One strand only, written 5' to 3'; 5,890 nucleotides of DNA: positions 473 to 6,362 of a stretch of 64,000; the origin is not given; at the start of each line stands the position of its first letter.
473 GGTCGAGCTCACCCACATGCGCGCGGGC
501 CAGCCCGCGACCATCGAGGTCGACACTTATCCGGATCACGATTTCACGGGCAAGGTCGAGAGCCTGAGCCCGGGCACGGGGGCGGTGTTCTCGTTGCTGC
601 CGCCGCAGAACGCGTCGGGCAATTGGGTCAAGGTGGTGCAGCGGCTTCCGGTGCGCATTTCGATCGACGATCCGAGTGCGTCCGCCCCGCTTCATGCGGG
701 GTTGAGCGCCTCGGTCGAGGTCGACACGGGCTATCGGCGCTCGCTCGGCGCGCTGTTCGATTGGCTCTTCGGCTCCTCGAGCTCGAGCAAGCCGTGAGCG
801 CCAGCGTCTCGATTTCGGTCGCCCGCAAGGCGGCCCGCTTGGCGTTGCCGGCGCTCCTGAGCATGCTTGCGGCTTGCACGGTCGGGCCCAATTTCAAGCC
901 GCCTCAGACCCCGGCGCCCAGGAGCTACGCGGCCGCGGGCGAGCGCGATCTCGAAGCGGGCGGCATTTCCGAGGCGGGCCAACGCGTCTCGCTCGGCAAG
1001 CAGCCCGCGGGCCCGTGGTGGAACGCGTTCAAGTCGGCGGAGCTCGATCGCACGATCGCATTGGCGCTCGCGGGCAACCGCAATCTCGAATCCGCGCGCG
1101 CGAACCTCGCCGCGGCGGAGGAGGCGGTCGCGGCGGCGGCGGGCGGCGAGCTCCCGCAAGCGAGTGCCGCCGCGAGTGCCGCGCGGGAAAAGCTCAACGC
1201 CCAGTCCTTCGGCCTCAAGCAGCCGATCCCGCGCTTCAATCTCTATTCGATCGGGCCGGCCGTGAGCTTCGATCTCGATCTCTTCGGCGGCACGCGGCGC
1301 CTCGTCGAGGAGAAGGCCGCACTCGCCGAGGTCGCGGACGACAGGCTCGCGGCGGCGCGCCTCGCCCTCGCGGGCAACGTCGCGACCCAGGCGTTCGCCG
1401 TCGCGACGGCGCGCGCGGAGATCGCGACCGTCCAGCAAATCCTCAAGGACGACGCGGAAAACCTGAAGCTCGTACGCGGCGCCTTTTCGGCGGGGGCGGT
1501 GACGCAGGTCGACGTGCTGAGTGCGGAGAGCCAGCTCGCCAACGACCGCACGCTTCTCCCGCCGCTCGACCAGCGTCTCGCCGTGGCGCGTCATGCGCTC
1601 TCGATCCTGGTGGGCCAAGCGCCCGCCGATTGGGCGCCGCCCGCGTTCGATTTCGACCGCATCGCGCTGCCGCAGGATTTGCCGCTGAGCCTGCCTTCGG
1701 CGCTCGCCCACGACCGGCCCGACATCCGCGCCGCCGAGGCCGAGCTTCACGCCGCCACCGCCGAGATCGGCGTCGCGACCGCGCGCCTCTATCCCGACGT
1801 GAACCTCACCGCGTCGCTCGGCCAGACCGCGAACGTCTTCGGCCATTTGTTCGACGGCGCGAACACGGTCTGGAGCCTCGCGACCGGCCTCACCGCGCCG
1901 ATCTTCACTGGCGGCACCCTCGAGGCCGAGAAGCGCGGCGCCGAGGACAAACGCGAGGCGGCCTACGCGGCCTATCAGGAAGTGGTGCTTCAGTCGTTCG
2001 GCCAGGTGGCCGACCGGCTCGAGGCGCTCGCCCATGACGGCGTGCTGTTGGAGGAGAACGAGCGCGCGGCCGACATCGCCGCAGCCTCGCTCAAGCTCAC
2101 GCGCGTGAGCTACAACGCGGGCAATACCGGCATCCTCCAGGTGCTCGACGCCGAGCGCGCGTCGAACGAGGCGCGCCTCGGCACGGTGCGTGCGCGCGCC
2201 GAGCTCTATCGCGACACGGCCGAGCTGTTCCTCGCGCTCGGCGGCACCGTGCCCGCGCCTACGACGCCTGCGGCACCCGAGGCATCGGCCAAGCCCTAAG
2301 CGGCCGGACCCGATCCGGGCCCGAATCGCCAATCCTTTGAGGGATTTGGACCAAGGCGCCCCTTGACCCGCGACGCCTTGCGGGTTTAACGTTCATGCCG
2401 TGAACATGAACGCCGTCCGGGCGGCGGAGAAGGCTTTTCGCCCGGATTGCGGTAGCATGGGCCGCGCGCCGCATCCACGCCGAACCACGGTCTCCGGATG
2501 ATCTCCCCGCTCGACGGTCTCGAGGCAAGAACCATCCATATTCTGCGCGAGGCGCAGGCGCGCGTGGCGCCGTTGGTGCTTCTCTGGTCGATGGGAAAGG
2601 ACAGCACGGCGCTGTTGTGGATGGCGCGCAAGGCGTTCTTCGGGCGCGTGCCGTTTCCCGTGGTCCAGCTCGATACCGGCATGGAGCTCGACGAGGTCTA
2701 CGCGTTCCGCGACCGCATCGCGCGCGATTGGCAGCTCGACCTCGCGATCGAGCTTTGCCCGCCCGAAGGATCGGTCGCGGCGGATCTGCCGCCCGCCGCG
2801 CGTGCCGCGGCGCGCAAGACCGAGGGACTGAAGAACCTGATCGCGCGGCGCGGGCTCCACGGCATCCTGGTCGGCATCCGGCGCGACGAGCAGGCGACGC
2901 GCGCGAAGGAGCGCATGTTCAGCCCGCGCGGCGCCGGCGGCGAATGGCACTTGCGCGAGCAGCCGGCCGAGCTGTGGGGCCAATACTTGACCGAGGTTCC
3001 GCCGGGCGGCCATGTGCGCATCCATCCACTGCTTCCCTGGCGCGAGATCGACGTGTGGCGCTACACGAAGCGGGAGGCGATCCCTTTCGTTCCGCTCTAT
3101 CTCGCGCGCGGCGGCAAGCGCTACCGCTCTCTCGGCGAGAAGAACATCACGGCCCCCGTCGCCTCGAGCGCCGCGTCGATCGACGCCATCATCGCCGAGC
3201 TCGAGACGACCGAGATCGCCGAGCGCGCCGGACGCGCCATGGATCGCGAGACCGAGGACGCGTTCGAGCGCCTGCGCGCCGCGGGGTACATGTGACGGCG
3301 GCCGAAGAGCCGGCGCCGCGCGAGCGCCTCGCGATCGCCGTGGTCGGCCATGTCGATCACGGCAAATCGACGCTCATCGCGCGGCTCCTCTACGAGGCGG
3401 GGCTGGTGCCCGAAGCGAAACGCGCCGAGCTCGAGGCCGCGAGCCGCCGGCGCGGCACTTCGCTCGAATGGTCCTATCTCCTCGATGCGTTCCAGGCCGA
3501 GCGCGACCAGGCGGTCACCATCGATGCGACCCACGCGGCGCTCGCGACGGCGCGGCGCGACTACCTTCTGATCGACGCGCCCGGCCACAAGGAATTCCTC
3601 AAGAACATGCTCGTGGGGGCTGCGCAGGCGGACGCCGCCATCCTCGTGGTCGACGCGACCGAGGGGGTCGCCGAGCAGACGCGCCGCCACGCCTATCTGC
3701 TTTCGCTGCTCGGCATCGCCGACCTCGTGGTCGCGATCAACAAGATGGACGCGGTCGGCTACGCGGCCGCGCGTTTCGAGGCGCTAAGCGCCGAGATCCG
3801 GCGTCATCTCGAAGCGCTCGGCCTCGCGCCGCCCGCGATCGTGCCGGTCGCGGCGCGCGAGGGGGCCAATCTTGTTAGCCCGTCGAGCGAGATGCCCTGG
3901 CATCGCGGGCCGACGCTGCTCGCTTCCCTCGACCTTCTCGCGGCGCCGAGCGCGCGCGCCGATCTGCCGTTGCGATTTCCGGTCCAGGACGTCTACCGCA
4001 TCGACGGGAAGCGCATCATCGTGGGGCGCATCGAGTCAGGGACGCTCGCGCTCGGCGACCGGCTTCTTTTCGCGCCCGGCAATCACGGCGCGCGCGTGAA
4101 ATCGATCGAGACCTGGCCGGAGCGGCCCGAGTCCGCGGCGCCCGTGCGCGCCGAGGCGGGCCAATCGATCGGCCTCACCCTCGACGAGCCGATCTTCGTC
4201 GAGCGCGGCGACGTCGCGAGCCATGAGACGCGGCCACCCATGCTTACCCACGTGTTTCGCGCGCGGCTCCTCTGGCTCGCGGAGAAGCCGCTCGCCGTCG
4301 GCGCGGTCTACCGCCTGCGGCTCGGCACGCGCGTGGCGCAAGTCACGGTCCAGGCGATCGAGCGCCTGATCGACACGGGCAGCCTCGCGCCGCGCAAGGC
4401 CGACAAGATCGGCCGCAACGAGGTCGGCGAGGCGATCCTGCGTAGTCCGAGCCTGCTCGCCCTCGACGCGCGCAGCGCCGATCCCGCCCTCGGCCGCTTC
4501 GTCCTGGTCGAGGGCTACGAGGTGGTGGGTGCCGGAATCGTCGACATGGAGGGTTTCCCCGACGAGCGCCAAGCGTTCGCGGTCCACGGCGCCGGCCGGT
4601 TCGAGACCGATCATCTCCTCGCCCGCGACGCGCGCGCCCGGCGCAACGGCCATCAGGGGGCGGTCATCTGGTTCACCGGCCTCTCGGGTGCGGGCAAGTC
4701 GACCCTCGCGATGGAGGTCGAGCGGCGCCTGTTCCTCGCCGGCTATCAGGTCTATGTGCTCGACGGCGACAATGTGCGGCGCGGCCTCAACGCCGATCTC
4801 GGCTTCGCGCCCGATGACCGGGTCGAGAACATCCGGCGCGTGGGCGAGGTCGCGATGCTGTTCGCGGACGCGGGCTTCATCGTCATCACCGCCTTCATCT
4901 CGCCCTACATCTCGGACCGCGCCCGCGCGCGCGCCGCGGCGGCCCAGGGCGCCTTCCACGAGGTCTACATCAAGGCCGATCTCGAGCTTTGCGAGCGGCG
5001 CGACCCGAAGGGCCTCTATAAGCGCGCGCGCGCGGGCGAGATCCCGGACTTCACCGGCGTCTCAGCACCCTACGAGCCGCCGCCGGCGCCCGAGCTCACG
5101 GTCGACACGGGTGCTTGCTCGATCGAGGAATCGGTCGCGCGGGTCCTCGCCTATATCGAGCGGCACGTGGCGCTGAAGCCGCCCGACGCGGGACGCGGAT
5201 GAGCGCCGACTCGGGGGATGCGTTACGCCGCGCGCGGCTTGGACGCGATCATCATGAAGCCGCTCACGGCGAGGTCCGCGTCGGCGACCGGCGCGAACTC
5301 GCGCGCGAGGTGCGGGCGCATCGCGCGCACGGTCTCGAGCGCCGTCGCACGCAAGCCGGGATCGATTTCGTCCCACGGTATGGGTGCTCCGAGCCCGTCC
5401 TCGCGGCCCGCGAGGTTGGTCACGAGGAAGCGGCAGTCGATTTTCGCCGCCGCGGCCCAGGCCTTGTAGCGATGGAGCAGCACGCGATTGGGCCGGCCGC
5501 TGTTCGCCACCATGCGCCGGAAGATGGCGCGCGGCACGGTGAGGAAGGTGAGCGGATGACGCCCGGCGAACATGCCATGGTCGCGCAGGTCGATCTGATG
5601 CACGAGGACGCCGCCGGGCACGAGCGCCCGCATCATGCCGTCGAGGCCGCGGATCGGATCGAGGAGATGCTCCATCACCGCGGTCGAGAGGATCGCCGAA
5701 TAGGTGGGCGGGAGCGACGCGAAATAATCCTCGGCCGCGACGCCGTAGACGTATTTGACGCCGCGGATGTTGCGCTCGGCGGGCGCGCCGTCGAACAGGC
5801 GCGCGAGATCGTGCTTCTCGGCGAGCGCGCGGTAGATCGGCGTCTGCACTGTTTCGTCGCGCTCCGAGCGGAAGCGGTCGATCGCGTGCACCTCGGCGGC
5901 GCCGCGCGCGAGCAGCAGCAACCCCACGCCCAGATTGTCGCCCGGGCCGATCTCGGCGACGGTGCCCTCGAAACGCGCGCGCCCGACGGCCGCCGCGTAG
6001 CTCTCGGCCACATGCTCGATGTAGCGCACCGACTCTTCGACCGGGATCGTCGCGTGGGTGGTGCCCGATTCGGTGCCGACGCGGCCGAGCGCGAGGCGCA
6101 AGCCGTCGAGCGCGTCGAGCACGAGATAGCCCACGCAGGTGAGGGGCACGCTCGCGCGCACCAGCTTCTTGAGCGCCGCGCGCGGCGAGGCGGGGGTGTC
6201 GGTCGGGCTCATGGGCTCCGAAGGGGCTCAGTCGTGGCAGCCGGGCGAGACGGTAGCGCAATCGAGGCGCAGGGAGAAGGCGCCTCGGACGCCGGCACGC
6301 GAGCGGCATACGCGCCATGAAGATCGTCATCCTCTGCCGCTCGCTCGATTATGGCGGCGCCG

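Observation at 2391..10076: Shared promoter architecture links PAPS synthesis (cysD-cysNC) to the nonulosonic-acid glycan operon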

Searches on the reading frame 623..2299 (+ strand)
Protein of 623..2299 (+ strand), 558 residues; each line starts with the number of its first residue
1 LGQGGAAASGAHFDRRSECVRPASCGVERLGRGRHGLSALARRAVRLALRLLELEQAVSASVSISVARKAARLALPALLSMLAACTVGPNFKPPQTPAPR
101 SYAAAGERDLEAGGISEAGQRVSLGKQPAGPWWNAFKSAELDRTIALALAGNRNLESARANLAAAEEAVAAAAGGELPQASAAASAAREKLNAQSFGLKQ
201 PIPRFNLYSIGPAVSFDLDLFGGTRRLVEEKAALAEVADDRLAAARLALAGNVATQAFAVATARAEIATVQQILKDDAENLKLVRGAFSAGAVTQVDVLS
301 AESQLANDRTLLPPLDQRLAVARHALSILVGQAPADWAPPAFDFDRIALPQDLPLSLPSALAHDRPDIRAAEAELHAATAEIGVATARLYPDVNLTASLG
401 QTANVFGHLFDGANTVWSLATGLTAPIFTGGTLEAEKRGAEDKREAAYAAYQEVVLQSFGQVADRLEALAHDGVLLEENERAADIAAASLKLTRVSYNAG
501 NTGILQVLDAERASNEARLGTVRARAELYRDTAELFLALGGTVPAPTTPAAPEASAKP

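Call 10: search_protein_families(library=pfam, proteins=[window:623-2299:+], max_evalue=0.001)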
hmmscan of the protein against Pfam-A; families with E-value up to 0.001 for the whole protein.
window:623-2299:+ (558 aa): 1 family
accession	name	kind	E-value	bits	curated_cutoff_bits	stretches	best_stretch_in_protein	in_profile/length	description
PF02321.23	OEP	-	8.5e-43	146.8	22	2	360-540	7-187/187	Outer membrane efflux protein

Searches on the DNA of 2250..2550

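Call 5: search_rna_families(source=window, start=2250, end=2550, threshold=evalue, max_evalue=10, show_alignments=3)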
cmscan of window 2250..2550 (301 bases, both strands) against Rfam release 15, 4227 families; matches with E-value up to 10: 3.
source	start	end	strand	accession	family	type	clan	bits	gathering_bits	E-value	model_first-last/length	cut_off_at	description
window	2254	2365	+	RF02131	GNAS-AS1_5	Gene; lncRNA;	-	24.1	70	0.93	1-124/124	no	GNAS antisense RNA 1 conserved region 5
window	2392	2437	+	RF03093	queA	Gene; sRNA;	-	13.7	52.6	3.3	1-59/59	no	queA RNA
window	2388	2414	-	RF04044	mir-7939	Gene; miRNA;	-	13.2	75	6.5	14-46/61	no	mir-7939 microRNA precursor family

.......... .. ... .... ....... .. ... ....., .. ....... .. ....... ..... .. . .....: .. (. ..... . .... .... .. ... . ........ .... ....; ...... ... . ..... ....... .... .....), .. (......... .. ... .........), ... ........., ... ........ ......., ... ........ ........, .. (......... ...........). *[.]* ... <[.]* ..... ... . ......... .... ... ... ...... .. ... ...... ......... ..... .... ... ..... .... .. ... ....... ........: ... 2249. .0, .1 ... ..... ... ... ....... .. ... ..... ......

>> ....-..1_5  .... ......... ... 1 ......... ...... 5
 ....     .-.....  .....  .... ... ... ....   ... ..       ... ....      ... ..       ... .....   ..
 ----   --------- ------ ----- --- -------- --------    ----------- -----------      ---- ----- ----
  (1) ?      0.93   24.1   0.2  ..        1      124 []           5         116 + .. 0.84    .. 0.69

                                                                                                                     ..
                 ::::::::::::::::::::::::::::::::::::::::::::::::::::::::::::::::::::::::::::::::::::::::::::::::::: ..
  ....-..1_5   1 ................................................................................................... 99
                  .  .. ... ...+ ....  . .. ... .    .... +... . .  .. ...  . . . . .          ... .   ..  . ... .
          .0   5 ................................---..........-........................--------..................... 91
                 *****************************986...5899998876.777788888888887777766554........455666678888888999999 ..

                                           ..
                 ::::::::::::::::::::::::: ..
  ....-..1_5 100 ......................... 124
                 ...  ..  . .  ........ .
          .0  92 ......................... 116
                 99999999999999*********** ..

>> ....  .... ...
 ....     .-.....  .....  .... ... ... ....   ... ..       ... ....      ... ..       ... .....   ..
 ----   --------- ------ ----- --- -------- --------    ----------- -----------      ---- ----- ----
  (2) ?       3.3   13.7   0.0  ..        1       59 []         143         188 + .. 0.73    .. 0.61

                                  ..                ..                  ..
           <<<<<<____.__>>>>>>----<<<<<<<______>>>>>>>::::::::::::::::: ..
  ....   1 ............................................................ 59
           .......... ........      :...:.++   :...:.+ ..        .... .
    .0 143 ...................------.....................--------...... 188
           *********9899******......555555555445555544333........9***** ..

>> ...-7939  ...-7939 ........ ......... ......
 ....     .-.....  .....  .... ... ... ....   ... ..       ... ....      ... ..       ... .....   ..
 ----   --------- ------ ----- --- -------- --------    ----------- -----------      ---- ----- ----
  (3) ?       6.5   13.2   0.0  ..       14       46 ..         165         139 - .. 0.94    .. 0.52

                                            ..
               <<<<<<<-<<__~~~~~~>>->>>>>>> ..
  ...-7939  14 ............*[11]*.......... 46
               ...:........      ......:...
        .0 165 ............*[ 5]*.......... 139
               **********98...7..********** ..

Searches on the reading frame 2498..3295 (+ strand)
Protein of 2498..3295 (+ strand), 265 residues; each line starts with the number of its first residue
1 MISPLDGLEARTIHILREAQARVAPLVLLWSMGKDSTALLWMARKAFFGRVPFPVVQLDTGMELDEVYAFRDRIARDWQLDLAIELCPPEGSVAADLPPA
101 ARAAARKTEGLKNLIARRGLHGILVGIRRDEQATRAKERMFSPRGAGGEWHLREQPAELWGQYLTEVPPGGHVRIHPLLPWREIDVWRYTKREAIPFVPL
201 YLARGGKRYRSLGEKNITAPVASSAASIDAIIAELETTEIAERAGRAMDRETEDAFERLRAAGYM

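Call 10: search_protein_families(library=pfam, proteins=[window:2498-3295:+], max_evalue=0.001)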
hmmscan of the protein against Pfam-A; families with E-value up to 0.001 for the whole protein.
window:2498-3295:+ (265 aa): 1 family
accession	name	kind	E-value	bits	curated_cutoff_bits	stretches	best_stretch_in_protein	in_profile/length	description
PF01507.26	PAPS_reduct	-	2.9e-29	102.8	22.5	1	26-219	2-174/175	Phosphoadenosine phosphosulfate reductase domain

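Call 17: find_encoding_contigs(protein=window:2498-3295:+, flank=3000, max_places=10)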
Protein window:2498-3295:+ (265 aa): 1 contig read that carries it; 1 place shown.
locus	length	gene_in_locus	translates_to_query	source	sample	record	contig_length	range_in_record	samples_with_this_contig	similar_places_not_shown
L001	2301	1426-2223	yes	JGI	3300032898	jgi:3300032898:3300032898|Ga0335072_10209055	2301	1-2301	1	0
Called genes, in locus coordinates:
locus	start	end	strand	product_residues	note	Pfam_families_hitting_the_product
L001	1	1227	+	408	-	?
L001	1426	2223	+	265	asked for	PF01507:PAPS_reduct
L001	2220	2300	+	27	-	?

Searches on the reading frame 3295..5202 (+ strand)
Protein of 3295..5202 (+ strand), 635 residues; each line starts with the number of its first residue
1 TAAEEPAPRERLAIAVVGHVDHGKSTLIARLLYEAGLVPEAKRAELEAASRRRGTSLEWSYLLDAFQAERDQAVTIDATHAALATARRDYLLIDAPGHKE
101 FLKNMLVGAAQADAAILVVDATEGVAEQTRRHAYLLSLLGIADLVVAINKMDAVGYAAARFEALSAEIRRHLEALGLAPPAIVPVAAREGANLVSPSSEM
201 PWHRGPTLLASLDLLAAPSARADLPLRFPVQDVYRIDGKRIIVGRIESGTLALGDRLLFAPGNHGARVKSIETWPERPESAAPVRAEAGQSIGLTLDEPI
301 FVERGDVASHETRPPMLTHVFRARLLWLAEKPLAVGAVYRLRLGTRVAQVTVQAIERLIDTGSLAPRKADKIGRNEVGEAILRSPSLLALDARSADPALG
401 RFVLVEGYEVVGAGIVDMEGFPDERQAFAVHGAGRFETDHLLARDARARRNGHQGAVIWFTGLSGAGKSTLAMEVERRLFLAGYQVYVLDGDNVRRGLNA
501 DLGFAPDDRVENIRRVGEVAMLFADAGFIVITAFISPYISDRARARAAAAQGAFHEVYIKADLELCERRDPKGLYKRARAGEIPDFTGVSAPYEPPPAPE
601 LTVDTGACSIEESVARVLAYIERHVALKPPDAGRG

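Call 10: search_protein_families(library=pfam, proteins=[window:3295-5202:+], max_evalue=0.001)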
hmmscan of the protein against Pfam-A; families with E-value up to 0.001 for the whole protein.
window:3295-5202:+ (635 aa): 12 families
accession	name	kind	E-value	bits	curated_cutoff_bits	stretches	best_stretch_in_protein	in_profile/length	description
PF01583.26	APS_kinase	-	1.9e-64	216.8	21.1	1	454-604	1-152/152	Adenylylsulphate kinase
PF00009.33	GTP_EFTU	-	6e-45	153.6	26.5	1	12-193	4-175/188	Elongation factor Tu GTP binding domain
PF22594.2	GTP-eEF1A_C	-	3.2e-13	50.4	27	1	321-416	2-100/101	GTP-eEF1A C-terminal domain-like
PF13671.12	AAA_33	-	1.3e-11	45.5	27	1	457-570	1-115/143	AAA domain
PF01926.29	MMR_HSR1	-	1.6e-08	35.1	21.9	0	71-136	29-100/113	50S ribosome-binding GTPase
PF02492.25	cobW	-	4.2e-06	26.9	20.7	0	89-170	85-174/180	CobW/HypB/UreG, nucleotide-binding domain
PF03193.22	RsgA_GTPase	-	3.4e-05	24.2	30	0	454-475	105-126/174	RsgA GTPase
PF13521.12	AAA_28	-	9.3e-05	23.1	27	0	23-94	11-80/164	AAA domain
PF13401.12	AAA_22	-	0.00012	22.8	27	0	11-120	5-91/130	AAA domain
PF03308.22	MeaB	-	0.00035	20.1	23.1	0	453-490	31-68/273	Methylmalonyl Co-A mutase-associated GTPase MeaB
PF13555.12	AAA_29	-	0.00051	20.2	27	0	454-471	22-38/61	P-loop containing region of AAA domain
PF03144.31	GTP_EFTU_D2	-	0.00076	20.3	30.3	0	240-307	2-71/73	Elongation factor Tu domain 2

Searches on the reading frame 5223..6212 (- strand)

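Call 12: search_protein_families(library=pfam, proteins=[window:5223-6212:-], max_evalue=0.0001)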
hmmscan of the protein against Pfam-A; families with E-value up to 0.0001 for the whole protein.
window:5223-6212:- (329 aa): 1 family
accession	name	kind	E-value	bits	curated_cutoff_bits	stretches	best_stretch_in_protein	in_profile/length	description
PF13489.12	Methyltransf_23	-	1.5e-06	28.5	27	1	74-212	11-123/164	Methyltransferase domain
